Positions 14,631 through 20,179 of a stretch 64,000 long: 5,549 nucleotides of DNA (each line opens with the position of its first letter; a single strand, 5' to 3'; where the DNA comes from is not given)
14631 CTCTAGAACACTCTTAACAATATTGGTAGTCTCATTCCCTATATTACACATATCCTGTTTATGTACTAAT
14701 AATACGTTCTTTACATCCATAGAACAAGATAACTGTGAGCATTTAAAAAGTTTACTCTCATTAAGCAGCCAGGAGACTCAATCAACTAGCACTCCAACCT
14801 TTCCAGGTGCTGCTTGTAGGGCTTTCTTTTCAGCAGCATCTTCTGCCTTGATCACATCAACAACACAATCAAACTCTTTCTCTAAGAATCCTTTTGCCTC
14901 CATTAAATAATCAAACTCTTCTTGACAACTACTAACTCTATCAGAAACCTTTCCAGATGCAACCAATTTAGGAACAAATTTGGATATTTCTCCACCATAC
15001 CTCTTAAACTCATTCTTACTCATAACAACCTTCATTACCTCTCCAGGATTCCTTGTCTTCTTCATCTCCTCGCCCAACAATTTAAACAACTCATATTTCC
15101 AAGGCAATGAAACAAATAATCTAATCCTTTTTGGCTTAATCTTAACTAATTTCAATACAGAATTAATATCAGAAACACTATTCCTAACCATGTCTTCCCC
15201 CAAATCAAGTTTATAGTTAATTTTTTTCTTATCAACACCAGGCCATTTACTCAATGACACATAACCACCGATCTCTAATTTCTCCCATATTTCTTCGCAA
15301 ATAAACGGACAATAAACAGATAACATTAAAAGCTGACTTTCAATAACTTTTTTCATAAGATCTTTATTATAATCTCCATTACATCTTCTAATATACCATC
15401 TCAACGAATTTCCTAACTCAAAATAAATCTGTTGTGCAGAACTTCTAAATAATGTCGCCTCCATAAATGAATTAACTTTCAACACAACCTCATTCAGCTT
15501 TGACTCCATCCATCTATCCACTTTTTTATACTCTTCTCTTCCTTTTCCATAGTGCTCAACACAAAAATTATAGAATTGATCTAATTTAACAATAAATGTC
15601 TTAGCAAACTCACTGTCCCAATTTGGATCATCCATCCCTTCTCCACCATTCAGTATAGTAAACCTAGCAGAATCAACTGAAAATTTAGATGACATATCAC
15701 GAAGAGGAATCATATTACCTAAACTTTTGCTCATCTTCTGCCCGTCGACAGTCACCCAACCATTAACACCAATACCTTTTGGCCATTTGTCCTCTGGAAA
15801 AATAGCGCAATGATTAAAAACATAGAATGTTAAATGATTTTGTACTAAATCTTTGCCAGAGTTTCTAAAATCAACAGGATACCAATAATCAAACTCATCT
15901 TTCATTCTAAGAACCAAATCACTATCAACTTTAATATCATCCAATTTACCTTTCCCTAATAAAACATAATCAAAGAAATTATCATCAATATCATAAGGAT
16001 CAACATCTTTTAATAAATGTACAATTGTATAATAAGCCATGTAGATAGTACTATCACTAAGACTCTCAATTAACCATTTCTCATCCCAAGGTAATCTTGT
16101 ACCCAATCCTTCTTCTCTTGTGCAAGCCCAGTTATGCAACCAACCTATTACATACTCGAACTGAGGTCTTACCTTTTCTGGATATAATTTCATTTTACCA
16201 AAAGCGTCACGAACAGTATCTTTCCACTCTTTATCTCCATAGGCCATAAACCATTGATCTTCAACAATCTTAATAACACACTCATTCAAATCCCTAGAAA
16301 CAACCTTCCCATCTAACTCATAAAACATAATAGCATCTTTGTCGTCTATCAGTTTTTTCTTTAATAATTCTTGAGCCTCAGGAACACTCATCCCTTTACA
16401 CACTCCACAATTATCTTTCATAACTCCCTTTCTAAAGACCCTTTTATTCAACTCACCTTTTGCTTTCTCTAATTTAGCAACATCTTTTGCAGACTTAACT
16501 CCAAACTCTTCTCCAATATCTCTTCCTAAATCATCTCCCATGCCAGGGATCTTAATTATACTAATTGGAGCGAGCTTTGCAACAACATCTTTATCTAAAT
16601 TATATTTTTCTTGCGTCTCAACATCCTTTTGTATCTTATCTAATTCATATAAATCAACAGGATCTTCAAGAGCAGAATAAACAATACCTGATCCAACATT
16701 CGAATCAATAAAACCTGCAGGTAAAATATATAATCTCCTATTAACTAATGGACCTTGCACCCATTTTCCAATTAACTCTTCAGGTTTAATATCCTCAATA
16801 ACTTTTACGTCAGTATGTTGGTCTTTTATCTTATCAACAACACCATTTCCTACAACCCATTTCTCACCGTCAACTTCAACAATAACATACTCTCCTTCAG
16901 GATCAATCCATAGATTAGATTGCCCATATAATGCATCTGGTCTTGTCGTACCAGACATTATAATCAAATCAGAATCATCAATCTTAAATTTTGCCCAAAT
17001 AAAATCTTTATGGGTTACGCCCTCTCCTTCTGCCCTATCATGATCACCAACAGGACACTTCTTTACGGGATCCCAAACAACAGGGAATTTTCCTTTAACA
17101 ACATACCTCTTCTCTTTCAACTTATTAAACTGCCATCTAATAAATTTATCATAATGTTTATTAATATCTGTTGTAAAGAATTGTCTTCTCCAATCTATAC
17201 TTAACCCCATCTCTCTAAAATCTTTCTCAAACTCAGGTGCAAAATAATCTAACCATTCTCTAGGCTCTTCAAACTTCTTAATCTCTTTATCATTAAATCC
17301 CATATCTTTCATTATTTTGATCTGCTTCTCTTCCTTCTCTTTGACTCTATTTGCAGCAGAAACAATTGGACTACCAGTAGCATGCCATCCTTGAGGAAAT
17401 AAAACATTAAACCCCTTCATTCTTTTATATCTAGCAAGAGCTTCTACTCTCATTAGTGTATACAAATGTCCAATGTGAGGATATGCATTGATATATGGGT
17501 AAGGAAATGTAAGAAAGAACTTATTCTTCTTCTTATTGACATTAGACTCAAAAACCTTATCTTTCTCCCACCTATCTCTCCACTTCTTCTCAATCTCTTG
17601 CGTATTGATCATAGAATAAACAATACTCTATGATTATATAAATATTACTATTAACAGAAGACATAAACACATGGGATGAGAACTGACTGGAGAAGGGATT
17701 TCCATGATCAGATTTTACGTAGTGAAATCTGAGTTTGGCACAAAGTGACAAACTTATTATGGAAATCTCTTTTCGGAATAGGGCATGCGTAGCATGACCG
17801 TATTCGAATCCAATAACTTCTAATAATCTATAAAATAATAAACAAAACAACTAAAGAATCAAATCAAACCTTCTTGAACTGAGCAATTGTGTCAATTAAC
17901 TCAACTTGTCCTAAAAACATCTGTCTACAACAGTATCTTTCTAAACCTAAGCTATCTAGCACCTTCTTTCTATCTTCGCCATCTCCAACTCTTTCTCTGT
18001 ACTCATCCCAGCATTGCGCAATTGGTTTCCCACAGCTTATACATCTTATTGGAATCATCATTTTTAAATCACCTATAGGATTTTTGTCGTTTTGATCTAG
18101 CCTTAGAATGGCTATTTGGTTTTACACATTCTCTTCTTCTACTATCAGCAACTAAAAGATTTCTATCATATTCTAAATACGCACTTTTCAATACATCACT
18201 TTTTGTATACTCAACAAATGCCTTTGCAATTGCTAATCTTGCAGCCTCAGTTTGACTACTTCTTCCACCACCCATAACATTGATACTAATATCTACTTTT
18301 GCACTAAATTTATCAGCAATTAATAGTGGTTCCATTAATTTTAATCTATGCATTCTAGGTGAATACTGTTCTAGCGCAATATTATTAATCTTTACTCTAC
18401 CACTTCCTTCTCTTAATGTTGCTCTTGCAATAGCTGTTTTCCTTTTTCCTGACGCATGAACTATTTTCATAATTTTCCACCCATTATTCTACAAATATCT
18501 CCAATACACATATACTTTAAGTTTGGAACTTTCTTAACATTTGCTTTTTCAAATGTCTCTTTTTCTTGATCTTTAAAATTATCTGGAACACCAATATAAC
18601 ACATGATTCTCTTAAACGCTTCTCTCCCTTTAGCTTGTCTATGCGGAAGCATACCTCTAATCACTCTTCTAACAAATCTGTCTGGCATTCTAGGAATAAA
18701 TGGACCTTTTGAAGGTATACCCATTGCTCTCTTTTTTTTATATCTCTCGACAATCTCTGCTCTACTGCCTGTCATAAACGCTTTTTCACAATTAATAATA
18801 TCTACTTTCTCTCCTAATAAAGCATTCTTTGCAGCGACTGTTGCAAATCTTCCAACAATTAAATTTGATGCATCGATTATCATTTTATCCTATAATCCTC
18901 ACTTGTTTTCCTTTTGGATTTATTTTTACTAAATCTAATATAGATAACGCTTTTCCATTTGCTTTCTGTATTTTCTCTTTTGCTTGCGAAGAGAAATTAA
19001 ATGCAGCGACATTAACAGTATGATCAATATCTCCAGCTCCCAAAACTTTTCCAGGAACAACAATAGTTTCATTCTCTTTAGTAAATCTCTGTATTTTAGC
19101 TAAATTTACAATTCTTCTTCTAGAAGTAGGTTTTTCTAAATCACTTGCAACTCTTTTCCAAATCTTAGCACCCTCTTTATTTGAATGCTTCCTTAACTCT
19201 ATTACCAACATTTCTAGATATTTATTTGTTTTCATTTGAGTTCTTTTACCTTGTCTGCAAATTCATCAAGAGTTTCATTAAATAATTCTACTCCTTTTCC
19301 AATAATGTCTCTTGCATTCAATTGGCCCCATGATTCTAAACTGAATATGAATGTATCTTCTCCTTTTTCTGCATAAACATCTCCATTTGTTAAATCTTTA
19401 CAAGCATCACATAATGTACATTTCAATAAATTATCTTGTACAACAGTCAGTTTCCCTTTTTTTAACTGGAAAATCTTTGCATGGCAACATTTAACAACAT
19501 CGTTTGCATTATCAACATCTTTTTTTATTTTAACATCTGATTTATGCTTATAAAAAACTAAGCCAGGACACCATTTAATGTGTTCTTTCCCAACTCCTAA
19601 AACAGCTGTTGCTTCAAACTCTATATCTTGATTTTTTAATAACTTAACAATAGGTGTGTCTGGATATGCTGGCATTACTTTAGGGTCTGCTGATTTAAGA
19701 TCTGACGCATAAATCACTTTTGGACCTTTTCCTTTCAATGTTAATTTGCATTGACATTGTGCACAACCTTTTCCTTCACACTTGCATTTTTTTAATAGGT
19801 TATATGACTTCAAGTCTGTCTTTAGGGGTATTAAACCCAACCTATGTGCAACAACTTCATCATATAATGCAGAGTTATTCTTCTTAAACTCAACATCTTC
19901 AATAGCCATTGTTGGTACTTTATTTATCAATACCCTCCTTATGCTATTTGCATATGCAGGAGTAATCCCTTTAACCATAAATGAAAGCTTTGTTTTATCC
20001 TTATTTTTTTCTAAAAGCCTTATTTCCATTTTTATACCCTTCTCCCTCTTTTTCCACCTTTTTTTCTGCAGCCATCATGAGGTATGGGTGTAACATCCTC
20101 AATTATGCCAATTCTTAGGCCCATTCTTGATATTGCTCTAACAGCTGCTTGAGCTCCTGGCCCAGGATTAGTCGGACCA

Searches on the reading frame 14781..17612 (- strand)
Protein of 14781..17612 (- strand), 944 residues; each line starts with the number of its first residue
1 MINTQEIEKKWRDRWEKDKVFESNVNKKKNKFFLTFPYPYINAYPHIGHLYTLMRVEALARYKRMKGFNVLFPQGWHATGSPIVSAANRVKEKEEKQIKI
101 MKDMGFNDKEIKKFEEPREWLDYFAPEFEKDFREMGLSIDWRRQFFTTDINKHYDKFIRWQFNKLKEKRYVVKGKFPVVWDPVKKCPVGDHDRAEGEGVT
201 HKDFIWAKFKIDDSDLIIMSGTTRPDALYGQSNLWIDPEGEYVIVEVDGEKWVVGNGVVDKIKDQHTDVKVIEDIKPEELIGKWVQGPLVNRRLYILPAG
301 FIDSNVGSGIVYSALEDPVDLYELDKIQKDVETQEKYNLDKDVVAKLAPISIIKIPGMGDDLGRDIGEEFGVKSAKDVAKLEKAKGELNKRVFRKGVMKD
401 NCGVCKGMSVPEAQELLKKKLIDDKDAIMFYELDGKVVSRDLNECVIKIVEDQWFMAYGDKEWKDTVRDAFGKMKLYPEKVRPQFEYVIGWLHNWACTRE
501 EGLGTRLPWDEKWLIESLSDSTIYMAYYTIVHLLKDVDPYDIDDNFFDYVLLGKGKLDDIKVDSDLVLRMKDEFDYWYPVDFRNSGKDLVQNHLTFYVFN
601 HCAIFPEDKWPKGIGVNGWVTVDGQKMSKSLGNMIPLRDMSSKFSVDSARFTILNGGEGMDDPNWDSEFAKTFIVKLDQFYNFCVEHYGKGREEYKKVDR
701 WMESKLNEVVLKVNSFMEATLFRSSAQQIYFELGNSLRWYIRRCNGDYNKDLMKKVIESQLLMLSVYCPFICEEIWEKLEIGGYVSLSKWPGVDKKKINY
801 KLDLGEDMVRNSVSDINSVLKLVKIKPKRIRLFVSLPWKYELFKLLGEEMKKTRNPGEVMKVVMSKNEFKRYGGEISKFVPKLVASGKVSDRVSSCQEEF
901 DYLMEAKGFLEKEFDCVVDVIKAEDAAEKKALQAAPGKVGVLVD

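Call 59: search_protein_families(library=pfam, proteins=[window:14781-17612:-], max_evalue=0.0001)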
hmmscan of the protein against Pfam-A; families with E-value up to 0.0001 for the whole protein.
window:14781-17612:- (944 aa): 4 families
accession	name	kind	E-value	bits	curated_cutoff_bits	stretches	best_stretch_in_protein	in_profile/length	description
PF00133.28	tRNA-synt_1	-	3.6e-42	145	22.7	1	11-658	2-407/414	tRNA synthetases class I (I, L, M and V)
PF09334.17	tRNA-synt_1g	-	3.1e-23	82.6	20.1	2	33-100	2-69/391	tRNA synthetases class I (M)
PF08264.19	Anticodon_1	-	3.9e-20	72.7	25.1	1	699-826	1-139/148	Anticodon-binding domain of tRNA ligase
PF01406.26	tRNA-synt_1e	-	2.4e-10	40.7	27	1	580-654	208-281/301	tRNA synthetases class I (C) catalytic domain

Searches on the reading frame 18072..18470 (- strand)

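Call 59: search_protein_families(library=pfam, proteins=[window:18072-18470:-], max_evalue=0.0001)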
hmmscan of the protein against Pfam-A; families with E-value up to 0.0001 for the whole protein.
window:18072-18470:- (133 aa): 1 family
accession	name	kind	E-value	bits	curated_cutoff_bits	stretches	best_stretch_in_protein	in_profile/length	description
PF00380.25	Ribosomal_S9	-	1.2e-33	116.6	22.5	1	8-133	1-121/121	Ribosomal protein S9/S16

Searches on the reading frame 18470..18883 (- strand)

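Call 59: search_protein_families(library=pfam, proteins=[window:18470-18883:-], max_evalue=0.0001)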
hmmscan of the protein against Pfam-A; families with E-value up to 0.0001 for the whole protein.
window:18470-18883:- (138 aa): 1 family
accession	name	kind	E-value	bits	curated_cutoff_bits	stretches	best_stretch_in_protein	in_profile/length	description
PF00572.24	Ribosomal_L13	-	3.6e-14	53.3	23.8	1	2-100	5-117/119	Ribosomal protein L13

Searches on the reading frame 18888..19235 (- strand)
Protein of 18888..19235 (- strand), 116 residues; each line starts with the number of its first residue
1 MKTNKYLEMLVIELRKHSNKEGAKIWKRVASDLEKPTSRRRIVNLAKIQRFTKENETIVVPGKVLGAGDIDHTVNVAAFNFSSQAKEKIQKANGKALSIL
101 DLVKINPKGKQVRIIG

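Call 59: search_protein_families(library=pfam, proteins=[window:18888-19235:-], max_evalue=0.0001)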
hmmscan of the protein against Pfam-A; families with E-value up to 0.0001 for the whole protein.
window:18888-19235:- (116 aa): 2 families
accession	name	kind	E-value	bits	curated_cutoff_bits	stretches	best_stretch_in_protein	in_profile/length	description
PF17135.9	Ribosomal_L18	-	2.8e-09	37.1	28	1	3-113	21-137/188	Ribosomal protein 60S L18 and 50S L18e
PF00828.25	Ribosomal_L27A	-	1.5e-08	35.4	21.5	1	25-96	7-71/72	Ribosomal proteins 50S-L15, 50S-L18e, 60S-L27A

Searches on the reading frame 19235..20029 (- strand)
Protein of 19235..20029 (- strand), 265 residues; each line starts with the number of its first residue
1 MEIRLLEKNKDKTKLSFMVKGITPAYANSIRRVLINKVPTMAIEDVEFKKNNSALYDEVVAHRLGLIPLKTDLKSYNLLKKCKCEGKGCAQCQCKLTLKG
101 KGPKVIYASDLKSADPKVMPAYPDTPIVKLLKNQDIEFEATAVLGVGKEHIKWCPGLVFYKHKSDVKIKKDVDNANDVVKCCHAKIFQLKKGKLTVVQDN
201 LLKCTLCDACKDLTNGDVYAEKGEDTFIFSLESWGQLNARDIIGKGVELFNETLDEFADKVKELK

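Call 60: search_protein_families(library=pfam, proteins=[window:19235-20029:-], max_evalue=0.0001)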
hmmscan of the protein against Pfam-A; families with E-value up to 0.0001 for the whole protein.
window:19235-20029:- (265 aa): 2 families
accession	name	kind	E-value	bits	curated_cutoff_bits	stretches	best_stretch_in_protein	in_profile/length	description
PF01000.31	RNA_pol_A_bac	-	8.1e-22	78.1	33.9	1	52-152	5-101/119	RNA polymerase Rpb3/RpoA insert domain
PF01193.29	RNA_pol_L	-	3.4e-12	46.3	24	1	17-250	2-70/74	RNA polymerase Rpb3/Rpb11 dimerisation domain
